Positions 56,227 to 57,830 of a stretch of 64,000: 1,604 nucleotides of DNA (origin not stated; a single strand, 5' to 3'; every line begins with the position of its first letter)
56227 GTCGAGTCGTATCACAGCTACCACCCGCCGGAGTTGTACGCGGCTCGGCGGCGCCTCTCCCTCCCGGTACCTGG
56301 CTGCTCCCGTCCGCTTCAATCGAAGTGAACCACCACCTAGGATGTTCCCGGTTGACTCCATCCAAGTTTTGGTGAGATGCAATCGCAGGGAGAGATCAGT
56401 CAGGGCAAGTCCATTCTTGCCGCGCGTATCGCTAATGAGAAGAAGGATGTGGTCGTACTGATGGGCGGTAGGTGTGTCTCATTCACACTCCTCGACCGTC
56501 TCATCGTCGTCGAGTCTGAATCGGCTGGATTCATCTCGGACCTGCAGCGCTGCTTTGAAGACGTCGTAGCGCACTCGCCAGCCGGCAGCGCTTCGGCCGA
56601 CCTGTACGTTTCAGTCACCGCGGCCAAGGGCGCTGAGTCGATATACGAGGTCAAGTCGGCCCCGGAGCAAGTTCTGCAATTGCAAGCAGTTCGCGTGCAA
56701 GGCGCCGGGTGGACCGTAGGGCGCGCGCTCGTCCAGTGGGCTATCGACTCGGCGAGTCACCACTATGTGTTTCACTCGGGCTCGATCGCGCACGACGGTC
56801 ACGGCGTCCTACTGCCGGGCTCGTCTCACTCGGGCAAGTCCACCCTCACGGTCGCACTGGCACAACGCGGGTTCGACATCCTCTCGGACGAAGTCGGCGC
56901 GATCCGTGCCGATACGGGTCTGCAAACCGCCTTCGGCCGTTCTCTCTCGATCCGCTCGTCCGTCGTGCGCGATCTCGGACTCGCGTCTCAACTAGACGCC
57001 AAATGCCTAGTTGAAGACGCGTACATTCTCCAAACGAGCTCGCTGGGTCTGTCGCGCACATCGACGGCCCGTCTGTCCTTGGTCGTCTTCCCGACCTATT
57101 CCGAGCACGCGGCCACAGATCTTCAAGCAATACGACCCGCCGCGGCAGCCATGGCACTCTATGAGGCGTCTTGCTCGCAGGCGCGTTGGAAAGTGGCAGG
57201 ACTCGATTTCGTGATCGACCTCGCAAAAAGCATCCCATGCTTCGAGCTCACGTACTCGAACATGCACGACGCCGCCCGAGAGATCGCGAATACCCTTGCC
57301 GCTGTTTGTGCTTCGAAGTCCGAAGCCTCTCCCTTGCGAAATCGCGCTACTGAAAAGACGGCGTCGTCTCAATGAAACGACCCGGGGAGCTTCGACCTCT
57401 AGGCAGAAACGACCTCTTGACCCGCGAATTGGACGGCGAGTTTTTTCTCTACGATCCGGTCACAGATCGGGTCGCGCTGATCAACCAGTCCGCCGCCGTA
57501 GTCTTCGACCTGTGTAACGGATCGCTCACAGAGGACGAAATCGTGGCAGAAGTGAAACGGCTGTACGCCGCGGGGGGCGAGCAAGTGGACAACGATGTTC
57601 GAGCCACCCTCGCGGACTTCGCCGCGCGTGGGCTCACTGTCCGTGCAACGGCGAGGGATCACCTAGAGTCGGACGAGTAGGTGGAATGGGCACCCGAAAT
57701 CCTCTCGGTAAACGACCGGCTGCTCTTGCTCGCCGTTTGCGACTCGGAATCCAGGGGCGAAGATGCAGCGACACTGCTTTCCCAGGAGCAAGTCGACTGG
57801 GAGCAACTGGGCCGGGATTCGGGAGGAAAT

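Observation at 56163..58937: Orphan HPr-kinase-like kinase + PqqD/RRE + nucleotidyltransferase triad with no precursor, cyclase or protease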

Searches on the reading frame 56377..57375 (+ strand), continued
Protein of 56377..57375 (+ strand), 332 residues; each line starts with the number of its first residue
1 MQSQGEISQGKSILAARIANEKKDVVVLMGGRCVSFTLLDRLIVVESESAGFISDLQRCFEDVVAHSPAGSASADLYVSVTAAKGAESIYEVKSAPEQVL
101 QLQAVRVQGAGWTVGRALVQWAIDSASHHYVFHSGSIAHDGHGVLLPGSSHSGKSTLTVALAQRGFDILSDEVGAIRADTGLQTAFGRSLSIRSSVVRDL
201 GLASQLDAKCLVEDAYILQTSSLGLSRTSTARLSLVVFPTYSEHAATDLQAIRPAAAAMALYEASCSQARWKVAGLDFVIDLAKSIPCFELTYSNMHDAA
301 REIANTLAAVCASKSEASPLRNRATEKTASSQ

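Call 72: search_protein_families(library=ncbifam, proteins=[L014:8048-9091:+, L014:9088-9369:+, L014:9542-10582:+, L014:16199-17383:+, L018:1006-2220:+, L019:9272-10714:+, L023:2752-4149:+, L013:299-1378:+, L006:9635-10690:+], max_evalue=0.001)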
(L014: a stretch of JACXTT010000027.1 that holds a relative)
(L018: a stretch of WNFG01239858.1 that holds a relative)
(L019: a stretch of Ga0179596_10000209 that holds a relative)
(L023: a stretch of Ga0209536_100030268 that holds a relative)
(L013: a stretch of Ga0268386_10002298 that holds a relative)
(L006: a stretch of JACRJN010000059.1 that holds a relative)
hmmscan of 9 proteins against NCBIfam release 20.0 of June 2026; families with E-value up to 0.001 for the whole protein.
L014:8048-9091:+ (347 aa): 1 family
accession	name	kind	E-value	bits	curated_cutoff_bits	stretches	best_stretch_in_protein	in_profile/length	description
NF052566.1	OrLpdHdlsOlsERhiz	equivalog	1.2e-24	87.2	475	1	90-325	46-287/293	ornithine lipid hydroxylase OlsE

L014:9088-9369:+ (93 aa): 3 families
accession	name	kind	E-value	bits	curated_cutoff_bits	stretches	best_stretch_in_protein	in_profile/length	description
NF033530.1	lasso_PqqD_Strm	exception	1.8e-07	31.3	70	1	8-85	2-78/78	lasso peptide biosynthesis PqqD family chaperone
TIGR04248.1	SCM_PqqD_rel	equivalog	1.7e-05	24.9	100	1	15-84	12-80/84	SynChlorMet cassette protein ScmD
TIGR04353.1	PqqD_rel_X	equivalog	3.9e-05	24.5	35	1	15-85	1-73/74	HPr-rel-A system PqqD family peptide chaperone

L014:9542-10582:+ (346 aa): 3 families
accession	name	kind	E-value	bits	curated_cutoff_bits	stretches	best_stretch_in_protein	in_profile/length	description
TIGR04352.1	HprK_rel_A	equivalog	2.8e-10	39.8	200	1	152-219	93-160/280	HprK-related kinase A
TIGR00679.1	hpr-ser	equivalog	7.2e-07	28.7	240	1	157-205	133-181/300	HPr(Ser) kinase/phosphatase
NF003883.0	PRK05428.2-1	equivalog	2.4e-05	23.8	252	1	159-206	19-66/189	HPr kinase/phosphorylase-related protein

L014:16199-17383:+ (394 aa): 0 families

L018:1006-2220:+ (405 aa): 3 families
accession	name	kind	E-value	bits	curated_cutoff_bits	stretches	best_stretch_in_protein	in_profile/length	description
TIGR04352.1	HprK_rel_A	equivalog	3.2e-09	36.3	200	1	211-280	91-160/280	HprK-related kinase A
TIGR00679.1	hpr-ser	equivalog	6.8e-07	28.8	240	1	215-269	130-185/300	HPr(Ser) kinase/phosphatase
NF003883.0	PRK05428.2-1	equivalog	4.2e-05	23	252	1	215-270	14-70/189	HPr kinase/phosphorylase-related protein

L019:9272-10714:+ (481 aa): 3 families
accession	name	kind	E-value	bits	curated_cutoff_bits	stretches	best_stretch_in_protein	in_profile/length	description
TIGR04352.1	HprK_rel_A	equivalog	3.8e-09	36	200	1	235-305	90-160/280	HprK-related kinase A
TIGR00679.1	hpr-ser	equivalog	5.1e-07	29.2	240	1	234-295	124-186/300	HPr(Ser) kinase/phosphatase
NF003883.0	PRK05428.2-1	equivalog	7.2e-06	25.5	252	1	239-296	13-71/189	HPr kinase/phosphorylase-related protein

L023:2752-4149:+ (466 aa): 4 families
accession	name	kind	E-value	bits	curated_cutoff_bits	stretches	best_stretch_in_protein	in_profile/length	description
TIGR04352.1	HprK_rel_A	equivalog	8.2e-09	35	200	1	275-338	95-158/280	HprK-related kinase A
TIGR00679.1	hpr-ser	equivalog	1.5e-07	30.9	240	1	277-323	132-178/300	HPr(Ser) kinase/phosphatase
NF003883.0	PRK05428.2-1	equivalog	6.3e-05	22.5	252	1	273-323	12-62/189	HPr kinase/phosphorylase-related protein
TIGR04355.1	HprK_rel_B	hypoth_equivalog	0.00083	18.6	200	0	276-321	144-189/351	HprK-related kinase B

L013:299-1378:+ (360 aa): 4 families
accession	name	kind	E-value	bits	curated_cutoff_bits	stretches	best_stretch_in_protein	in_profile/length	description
TIGR04352.1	HprK_rel_A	equivalog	1.8e-99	332.4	200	1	59-340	3-280/280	HprK-related kinase A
TIGR00679.1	hpr-ser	equivalog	0.00044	19.6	240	1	158-200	133-175/300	HPr(Ser) kinase/phosphatase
TIGR04355.1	HprK_rel_B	hypoth_equivalog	0.00048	19.3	200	1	156-203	144-191/351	HprK-related kinase B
TIGR04249.1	SCM_chp_ScmC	equivalog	0.00095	18.6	125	0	157-203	126-171/292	SynChlorMet cassette protein ScmC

L006:9635-10690:+ (352 aa): 3 families
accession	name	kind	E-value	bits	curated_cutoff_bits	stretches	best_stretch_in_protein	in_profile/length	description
TIGR04352.1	HprK_rel_A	equivalog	2.1e-18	66.5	200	1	156-348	85-279/280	HprK-related kinase A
TIGR04355.1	HprK_rel_B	hypoth_equivalog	7.7e-09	35.1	200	1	159-214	136-191/351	HprK-related kinase B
NF003883.0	PRK05428.2-1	equivalog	0.00036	20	252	1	164-218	12-66/189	HPr kinase/phosphorylase-related protein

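Call 74: search_protein_families(library=pfam, proteins=[L013:2521-3162:-, L013:3200-4597:-, L013:4500-9416:-, L013:10292-11080:+, L013:1378-2469:+, L006:11166-11429:+, L006:12598-13809:+], max_evalue=0.001)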
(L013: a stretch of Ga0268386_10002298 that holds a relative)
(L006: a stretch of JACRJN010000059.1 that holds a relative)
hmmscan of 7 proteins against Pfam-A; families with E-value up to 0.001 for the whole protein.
L013:2521-3162:- (213 aa): 1 family
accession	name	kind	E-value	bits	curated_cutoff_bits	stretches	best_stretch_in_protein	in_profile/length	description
PF07676.18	PD40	-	3.6e-07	30.4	20.9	1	12-33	16-38/38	WD40-like Beta Propeller Repeat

L013:3200-4597:- (465 aa): 2 families
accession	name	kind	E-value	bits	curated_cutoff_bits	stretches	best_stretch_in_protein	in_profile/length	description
PF07676.18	PD40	-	2e-12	47.2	20.9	1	264-288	3-27/38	WD40-like Beta Propeller Repeat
PF10647.15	Gmad1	-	0.0002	21.7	20.5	0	270-403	23-129/251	Lipoprotein LpqB beta-propeller domain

L013:4500-9416:- (1638 aa): 13 families
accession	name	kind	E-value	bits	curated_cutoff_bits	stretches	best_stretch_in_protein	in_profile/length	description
PF00069.31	Pkinase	-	8.5e-44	150.4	31.7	1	123-373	1-257/263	Protein kinase domain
PF13424.12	TPR_12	-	2.5e-41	140.1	30.1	5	1424-1476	22-76/77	Tetratricopeptide repeat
PF07714.23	PK_Tyr_Ser-Thr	-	1.9e-30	106.5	23.1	1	126-375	4-256/258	Protein tyrosine and serine/threonine kinase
PF13191.12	AAA_16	-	2e-23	84.1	32.6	1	621-807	2-166/167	AAA ATPase domain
PF07719.23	TPR_2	-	7.6e-21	72.9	27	0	1199-1226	4-31/34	Tetratricopeptide repeat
PF00515.34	TPR_1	-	1.4e-18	66.3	27.8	0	1116-1147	1-32/34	Tetratricopeptide repeat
PF13181.12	TPR_8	-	2.2e-16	59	25.7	0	1199-1227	4-32/34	Tetratricopeptide repeat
PF13374.12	TPR_10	-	7.9e-10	38.9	27.5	0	1199-1227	5-33/42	Tetratricopeptide repeat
PF13176.12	TPR_7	-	8.3e-07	29.1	27.9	0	1527-1560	1-34/36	Tetratricopeptide repeat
PF13432.12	TPR_16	-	1.2e-05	26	32.7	1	1493-1554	5-60/65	Tetratricopeptide repeat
PF13428.12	TPR_14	-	1.2e-05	25.9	23.5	0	1451-1474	7-30/44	Tetratricopeptide repeat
PF13401.12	AAA_22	-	0.00021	22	27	1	644-799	6-110/130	AAA domain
PF14938.12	SNAP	-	0.00088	19.3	25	0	1415-1478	85-148/282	Soluble NSF attachment protein, SNAP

L013:10292-11080:+ (262 aa): 0 families

L013:1378-2469:+ (363 aa): 1 family
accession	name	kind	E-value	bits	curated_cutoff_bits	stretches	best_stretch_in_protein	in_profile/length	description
PF14907.12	NTP_transf_5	-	1e-54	186.2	31.2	1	22-277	2-248/249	Uncharacterised nucleotidyltransferase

L006:11166-11429:+ (88 aa): 1 family
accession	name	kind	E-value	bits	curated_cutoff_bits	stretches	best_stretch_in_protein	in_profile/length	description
PF05402.18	PqqD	-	3.4e-09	37.3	23.4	1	21-86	3-67/67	Coenzyme PQQ synthesis protein D (PqqD)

L006:12598-13809:+ (404 aa): 1 family
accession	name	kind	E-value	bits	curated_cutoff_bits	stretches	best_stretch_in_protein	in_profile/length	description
PF14907.12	NTP_transf_5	-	8.9e-52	176.6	31.2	1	38-287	2-249/249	Uncharacterised nucleotidyltransferase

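Call 97: find_related_loci(query=A8, collection=genome_contigs, flank=10000)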
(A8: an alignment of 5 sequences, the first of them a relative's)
Query A8 (295 aa) in genome_contigs; peptide patterns used: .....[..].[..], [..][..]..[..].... (x = any residue, [..] = any of these).
133 stretches matched a pattern; 5 encode a relative of the query (tblastn E <= 1e-3); 5 distinct loci.
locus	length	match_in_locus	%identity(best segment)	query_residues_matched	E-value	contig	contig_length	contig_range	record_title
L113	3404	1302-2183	58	3-295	3e-109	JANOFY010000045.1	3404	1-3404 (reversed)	MAG: Planctomycetota bacterium isolate SOY_64_metabat_33_sub SOY_64_k141_168126, whole genome shotgun sequence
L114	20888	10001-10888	54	1-295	1e-92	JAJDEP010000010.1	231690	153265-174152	MAG: Planctomycetota bacterium isolate OFTM347 OFTM347_9, whole genome shotgun sequence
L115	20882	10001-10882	46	1-294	1e-74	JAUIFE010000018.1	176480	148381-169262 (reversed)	MAG: Holophagae bacterium isolate 8_bin.70 NODE_169_length_176480_cov_50.453982, whole genome shotgun sequence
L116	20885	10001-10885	41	1-295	8e-66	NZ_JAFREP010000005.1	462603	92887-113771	Acanthopleuribacter pedis strain KCTC 12899 Scaffold5_1, whole genome shotgun sequence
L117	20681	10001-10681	31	1-228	2e-14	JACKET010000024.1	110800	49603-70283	MAG: Alphaproteobacteria bacterium isolate HK-STAS-MYXO-41 HK-STAS-MYXO-41_24, whole genome shotgun sequence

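Call 101: search_protein_families(library=pfam, proteins=[L116:10915-12726:+, L116:6523-8457:+, L116:12727-13170:+, L116:13293-14933:-, L115:10861-12690:+, L115:6995-8335:-, L115:4722-6881:-, L115:12687-13385:-, L115:13382-14002:-, L009:9056-9970:+], max_evalue=0.001)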
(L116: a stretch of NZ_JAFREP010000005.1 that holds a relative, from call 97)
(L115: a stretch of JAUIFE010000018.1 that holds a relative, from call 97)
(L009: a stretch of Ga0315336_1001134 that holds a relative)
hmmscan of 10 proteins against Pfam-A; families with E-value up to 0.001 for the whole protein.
L116:10915-12726:+ (603 aa): 1 family
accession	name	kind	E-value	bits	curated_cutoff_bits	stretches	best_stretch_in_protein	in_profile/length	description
PF01973.23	MptE-like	-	9.1e-32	110.6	34.6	1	190-363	1-170/171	6-hydroxymethylpterin diphosphokinase MptE-like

L116:6523-8457:+ (644 aa): 1 family
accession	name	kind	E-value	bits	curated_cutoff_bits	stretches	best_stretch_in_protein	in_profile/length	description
PF04185.19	Phosphoesterase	-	3.1e-21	76.4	23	1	28-279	107-355/356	Phosphoesterase family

L116:12727-13170:+ (147 aa): 0 families

L116:13293-14933:- (546 aa): 4 families
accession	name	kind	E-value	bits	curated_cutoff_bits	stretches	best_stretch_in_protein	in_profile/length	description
PF03067.21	LPMO_10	-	3.6e-40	139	23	1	35-231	1-183/183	Lytic polysaccharide mono-oxygenase, cellulose-degrading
PF18416.6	GbpA_2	-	5.2e-19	68.8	26.6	1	241-341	1-101/101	N-acetylglucosamine binding protein domain 2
PF02839.19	CBM_5_12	-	4.7e-15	55.8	26.2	2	453-492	1-44/44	Carbohydrate-binding module family 5/12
PF17963.7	Big_9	-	0.00029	22.1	23.6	1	346-431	1-88/89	Bacterial Ig domain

L115:10861-12690:+ (609 aa): 1 family
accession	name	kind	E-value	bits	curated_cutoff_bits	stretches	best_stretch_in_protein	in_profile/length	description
PF01973.23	MptE-like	-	6.7e-34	117.6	34.6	1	210-382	2-170/171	6-hydroxymethylpterin diphosphokinase MptE-like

L115:6995-8335:- (446 aa): 2 families
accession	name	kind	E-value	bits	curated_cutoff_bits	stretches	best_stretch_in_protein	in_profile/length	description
PF13650.11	Asp_protease_2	-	5.3e-12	46.7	24.3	1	182-275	1-90/90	Aspartyl protease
PF13975.11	gag-asp_proteas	-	2.3e-11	44.6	28.2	1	183-278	2-92/92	gag-polyprotein putative aspartyl protease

L115:4722-6881:- (719 aa): 0 families

L115:12687-13385:- (232 aa): 0 families

L115:13382-14002:- (206 aa): 6 families
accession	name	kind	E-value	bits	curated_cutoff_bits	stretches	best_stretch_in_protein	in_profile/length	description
PF08281.18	Sigma70_r4_2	-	1.2e-17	63.7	25.7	1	148-198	3-54/54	Sigma-70, region 4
PF04542.20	Sigma70_r2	-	2.4e-11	43.7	24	1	49-107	1-61/71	Sigma-70 region 2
PF04545.22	Sigma70_r4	-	1.3e-07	31.4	24.1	1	152-199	1-49/50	Sigma-70, region 4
PF13518.12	HTH_28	-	0.00039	20.9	25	0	161-188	3-30/52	Helix-turn-helix domain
PF13384.12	HTH_23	-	0.00041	20.5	24.6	0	161-185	8-32/50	Homeodomain-like domain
PF13412.12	HTH_24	-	0.00075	19.5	21.9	0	170-196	17-43/48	Winged helix-turn-helix DNA-binding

L009:9056-9970:+ (304 aa): 1 family
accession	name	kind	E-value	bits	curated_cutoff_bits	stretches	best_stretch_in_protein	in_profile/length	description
PF01040.23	UbiA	-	7.5e-19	68.4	34.2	1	66-198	21-154/250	UbiA prenyltransferase family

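Call 102: find_encoding_contigs(protein=P0011, flank=10000, max_places=2)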
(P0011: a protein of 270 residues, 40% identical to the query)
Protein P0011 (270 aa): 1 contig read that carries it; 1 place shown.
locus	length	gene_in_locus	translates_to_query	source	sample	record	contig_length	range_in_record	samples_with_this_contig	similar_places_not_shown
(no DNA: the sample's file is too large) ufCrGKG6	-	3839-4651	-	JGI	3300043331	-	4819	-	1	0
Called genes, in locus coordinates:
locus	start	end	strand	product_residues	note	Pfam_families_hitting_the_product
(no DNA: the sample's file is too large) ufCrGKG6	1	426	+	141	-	?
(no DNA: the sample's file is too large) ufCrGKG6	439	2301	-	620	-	-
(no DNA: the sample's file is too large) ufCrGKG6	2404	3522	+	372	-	PF14907:NTP_transf_5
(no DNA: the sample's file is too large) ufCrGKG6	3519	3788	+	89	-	PF05402:PqqD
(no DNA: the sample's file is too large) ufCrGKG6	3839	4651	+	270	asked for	PF27840:ScmC (faint)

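Call 103: find_encoding_contigs(protein=P0006, flank=10000, max_places=2)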
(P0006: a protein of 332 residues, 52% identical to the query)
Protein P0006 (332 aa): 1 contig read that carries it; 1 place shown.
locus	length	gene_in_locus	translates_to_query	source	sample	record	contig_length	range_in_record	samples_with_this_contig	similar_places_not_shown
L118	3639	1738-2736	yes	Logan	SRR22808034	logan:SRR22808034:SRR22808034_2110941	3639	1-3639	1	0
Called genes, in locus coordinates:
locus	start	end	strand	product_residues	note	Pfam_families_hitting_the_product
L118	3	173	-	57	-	?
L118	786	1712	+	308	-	-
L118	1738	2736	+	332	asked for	PF27840:ScmC (faint), PF07475:Hpr_kinase_C (faint)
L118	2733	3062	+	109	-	PF05402:PqqD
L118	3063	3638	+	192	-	?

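Call 104: find_encoding_contigs(protein=P0007, flank=10000, max_places=2)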
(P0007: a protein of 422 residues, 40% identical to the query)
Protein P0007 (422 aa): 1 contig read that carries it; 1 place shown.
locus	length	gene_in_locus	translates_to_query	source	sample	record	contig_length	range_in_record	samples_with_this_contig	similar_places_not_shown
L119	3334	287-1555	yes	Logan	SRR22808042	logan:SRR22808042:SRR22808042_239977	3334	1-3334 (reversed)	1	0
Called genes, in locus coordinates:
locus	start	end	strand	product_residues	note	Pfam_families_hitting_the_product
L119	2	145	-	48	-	?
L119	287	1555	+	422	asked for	PF05402:PqqD (weak)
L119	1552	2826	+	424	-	PF14907:NTP_transf_5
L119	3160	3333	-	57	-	?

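Call 105: find_encoding_contigs(protein=P0002, flank=10000, max_places=2)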
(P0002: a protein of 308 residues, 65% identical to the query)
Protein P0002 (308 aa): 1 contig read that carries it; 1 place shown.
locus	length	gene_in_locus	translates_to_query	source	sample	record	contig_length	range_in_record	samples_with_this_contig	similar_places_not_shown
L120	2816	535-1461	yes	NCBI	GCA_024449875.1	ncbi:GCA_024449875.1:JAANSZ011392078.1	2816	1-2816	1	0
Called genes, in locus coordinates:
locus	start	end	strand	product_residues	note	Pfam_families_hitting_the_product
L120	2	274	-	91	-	?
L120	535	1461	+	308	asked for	-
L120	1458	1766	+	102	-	PF05402:PqqD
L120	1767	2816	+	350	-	?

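Call 107: search_protein_families(library=pfam, proteins=[L118:786-1712:+, L009:5218-5856:-, L009:3146-5218:-], max_evalue=0.001)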
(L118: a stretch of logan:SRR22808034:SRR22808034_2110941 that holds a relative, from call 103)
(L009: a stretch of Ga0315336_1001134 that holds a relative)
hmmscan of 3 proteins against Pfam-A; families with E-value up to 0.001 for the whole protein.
L118:786-1712:+ (308 aa): 0 families

L009:5218-5856:- (212 aa): 0 families

L009:3146-5218:- (690 aa): 1 family
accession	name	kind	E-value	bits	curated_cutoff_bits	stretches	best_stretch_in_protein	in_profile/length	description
PF04055.27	Radical_SAM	-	1.4e-12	48.6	29.5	1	282-442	4-166/166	Radical SAM superfamily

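Call 111: search_protein_families(library=padloc, proteins=[window:56377-57375:+], max_evalue=0.01)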
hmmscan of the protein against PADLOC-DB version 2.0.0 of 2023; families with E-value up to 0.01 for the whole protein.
window:56377-57375:+ (332 aa): 0 families

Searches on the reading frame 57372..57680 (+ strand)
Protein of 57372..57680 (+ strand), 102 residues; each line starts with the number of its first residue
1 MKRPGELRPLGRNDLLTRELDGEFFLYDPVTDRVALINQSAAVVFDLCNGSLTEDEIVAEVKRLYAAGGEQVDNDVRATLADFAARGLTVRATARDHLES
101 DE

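Call 3: search_protein_families(library=ncbifam, proteins=[window:57372-57680:+], max_evalue=0.01)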
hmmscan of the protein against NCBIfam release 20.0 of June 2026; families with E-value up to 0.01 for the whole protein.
window:57372-57680:+ (102 aa): 5 families
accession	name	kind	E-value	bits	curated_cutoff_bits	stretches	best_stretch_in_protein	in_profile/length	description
TIGR03859.1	PQQ_PqqD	equivalog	1.2e-06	28.3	46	1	32-86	24-77/81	pyrroloquinoline quinone biosynthesis peptide chaperone PqqD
TIGR04353.1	PqqD_rel_X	equivalog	1.2e-05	26.1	35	1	20-88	1-72/74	HPr-rel-A system PqqD family peptide chaperone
NF033530.1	lasso_PqqD_Strm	exception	4.5e-05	23.6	70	1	16-88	5-77/78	lasso peptide biosynthesis PqqD family chaperone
NF002535.0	PRK02079.1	equivalog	0.0008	19.2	101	1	37-81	38-81/92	pyrroloquinoline quinone biosynthesis peptide chaperone PqqD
TIGR04248.1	SCM_PqqD_rel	equivalog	0.0024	18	100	1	16-89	8-81/84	SynChlorMet cassette protein ScmD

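Call 4: search_protein_families(library=pfam, proteins=[window:57372-57680:+], max_evalue=0.01)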
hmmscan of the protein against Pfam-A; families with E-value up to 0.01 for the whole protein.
window:57372-57680:+ (102 aa): 1 family
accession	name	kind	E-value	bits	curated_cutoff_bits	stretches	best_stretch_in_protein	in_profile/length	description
PF05402.18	PqqD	-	4.1e-10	40.3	23.4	1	24-88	2-66/67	Coenzyme PQQ synthesis protein D (PqqD)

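Call 111: search_protein_families(library=padloc, proteins=[window:57372-57680:+], max_evalue=0.01)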
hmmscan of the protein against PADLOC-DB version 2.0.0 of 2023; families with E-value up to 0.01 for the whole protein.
window:57372-57680:+ (102 aa): 0 families
